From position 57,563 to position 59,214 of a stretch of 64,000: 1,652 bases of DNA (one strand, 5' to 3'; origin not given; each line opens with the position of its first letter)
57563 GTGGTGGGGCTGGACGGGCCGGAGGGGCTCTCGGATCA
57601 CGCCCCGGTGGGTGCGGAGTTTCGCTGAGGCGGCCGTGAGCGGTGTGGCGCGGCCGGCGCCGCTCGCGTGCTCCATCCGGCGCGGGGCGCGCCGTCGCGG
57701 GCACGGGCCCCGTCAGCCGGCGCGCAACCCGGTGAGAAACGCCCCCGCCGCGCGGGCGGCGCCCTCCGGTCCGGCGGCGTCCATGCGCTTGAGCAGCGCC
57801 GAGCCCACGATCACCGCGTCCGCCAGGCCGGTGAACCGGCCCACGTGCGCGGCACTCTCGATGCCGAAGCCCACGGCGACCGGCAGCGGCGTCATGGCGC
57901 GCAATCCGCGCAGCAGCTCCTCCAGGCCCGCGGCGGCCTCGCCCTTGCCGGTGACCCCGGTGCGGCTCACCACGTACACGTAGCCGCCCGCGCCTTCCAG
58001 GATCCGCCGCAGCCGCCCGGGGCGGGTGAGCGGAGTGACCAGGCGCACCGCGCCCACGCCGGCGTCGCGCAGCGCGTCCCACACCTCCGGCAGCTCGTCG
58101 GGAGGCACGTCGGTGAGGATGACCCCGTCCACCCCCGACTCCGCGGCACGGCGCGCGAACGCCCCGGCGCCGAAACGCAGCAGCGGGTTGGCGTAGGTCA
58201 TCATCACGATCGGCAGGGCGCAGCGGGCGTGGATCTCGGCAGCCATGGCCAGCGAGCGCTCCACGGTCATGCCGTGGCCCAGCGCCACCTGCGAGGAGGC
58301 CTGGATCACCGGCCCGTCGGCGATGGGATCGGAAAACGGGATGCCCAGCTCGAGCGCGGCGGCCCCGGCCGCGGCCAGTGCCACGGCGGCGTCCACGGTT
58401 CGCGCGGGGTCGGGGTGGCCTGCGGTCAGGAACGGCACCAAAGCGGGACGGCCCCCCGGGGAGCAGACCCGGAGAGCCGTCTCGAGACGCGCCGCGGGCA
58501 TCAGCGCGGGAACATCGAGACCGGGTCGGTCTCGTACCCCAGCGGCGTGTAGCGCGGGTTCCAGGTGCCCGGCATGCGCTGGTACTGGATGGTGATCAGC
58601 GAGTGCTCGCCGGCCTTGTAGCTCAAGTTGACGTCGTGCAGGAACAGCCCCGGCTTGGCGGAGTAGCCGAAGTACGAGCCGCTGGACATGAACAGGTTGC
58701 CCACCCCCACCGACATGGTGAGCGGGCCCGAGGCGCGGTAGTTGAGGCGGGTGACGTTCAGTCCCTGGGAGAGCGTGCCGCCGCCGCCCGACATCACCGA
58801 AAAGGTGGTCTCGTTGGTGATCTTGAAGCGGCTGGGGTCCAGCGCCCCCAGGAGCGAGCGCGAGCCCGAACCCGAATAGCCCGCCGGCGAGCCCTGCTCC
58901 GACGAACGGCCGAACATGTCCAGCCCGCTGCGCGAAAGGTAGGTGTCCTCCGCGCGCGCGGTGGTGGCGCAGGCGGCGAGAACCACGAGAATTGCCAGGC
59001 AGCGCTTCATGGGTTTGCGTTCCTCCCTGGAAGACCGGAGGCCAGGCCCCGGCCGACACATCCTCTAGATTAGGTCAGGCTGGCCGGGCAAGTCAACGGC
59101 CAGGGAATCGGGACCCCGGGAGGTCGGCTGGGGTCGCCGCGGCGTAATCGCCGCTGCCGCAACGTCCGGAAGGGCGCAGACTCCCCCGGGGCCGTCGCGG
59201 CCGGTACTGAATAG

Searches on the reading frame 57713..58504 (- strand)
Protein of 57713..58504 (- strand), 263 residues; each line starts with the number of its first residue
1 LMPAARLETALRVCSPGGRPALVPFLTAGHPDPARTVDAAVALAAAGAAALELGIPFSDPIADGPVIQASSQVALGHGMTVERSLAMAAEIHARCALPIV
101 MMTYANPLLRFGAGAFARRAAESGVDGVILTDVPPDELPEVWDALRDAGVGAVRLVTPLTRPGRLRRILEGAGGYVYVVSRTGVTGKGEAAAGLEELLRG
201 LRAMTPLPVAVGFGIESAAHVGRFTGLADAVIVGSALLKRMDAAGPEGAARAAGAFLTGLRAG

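Call 12: search_protein_families(library=pfam, proteins=[window:57713-58504:-], max_evalue=0.01)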
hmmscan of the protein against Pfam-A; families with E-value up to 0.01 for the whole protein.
window:57713-58504:- (263 aa): 3 families
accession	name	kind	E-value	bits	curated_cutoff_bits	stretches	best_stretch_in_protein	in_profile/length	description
PF00290.26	Trp_syntA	-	1.8e-76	256.9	27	1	18-244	8-236/259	Tryptophan synthase alpha chain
PF25211.1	DUF7839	-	0.00035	21.2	27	1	103-150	52-97/101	Domain of unknown function (DUF7839)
PF04055.27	Radical_SAM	-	0.0051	17.4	29.5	1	79-153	28-105/166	Radical SAM superfamily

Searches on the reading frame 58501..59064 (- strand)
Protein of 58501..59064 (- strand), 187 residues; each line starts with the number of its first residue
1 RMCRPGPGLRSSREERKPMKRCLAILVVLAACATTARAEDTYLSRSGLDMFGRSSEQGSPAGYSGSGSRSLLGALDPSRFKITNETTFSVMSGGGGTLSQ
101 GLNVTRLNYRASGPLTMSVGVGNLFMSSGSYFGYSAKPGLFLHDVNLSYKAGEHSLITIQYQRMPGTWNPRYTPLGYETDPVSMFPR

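Call 12: search_protein_families(library=pfam, proteins=[window:58501-59064:-], max_evalue=0.01)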
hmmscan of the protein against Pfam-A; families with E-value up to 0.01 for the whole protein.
window:58501-59064:- (187 aa): 0 families

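Call 70: search_protein_families(library=ncbifam, proteins=[window:58501-59010:-], max_evalue=0.1)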
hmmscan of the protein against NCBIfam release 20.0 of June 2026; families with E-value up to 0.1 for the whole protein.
window:58501-59010:- (169 aa): 0 families
